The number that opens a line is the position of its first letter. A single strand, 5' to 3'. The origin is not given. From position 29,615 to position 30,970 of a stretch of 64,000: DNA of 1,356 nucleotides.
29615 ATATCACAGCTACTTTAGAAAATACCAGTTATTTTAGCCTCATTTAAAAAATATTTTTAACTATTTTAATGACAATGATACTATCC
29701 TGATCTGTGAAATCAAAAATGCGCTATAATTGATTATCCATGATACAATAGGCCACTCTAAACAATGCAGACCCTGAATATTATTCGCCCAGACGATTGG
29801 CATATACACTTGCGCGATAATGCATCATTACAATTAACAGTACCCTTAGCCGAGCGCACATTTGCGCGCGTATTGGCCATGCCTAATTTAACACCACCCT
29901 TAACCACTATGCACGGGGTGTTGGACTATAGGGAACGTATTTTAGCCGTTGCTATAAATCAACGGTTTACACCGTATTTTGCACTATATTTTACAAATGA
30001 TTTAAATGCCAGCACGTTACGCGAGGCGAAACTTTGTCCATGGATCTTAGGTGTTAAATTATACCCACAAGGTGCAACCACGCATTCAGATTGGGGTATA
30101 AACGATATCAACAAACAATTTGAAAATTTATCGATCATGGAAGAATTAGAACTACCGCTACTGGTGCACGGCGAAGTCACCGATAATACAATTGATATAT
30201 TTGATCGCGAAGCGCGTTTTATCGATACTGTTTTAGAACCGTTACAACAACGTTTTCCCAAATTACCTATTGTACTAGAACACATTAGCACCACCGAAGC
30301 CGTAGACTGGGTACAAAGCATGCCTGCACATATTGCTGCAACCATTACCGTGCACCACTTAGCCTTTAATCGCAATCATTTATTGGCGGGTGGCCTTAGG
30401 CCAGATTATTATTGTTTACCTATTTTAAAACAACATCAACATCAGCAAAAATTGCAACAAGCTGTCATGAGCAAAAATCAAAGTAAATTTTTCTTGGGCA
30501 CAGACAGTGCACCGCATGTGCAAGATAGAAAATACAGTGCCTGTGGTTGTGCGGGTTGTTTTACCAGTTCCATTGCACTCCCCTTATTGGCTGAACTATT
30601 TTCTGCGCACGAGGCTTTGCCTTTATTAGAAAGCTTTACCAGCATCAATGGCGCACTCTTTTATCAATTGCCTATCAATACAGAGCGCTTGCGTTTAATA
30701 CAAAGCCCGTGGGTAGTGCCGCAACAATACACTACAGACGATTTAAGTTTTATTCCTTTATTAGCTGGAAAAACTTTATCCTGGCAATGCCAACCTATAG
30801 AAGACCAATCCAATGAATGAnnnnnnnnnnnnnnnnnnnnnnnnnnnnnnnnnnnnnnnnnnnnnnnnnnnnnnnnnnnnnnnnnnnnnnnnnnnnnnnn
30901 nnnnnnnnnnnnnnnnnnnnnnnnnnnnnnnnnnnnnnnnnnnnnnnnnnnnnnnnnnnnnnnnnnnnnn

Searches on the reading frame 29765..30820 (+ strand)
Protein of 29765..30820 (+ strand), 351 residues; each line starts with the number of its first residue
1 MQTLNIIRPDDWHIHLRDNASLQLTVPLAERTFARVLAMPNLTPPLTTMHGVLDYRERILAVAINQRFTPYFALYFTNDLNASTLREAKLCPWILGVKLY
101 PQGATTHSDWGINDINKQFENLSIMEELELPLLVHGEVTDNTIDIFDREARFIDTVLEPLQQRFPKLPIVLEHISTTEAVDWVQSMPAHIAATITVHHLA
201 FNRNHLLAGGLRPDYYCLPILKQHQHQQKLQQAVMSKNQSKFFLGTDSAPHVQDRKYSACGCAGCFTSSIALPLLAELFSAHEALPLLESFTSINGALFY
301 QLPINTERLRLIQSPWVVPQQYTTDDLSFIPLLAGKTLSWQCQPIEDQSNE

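Call 76: search_protein_families(library=pfam, proteins=[window:29765-30820:+], max_evalue=0.00001)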
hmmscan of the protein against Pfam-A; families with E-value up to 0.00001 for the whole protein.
window:29765-30820:+ (351 aa): 1 family
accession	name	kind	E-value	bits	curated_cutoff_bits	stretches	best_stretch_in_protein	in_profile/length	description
PF01979.26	Amidohydro_1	-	2.7e-08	33.9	25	1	11-310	8-308/345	Amidohydrolase family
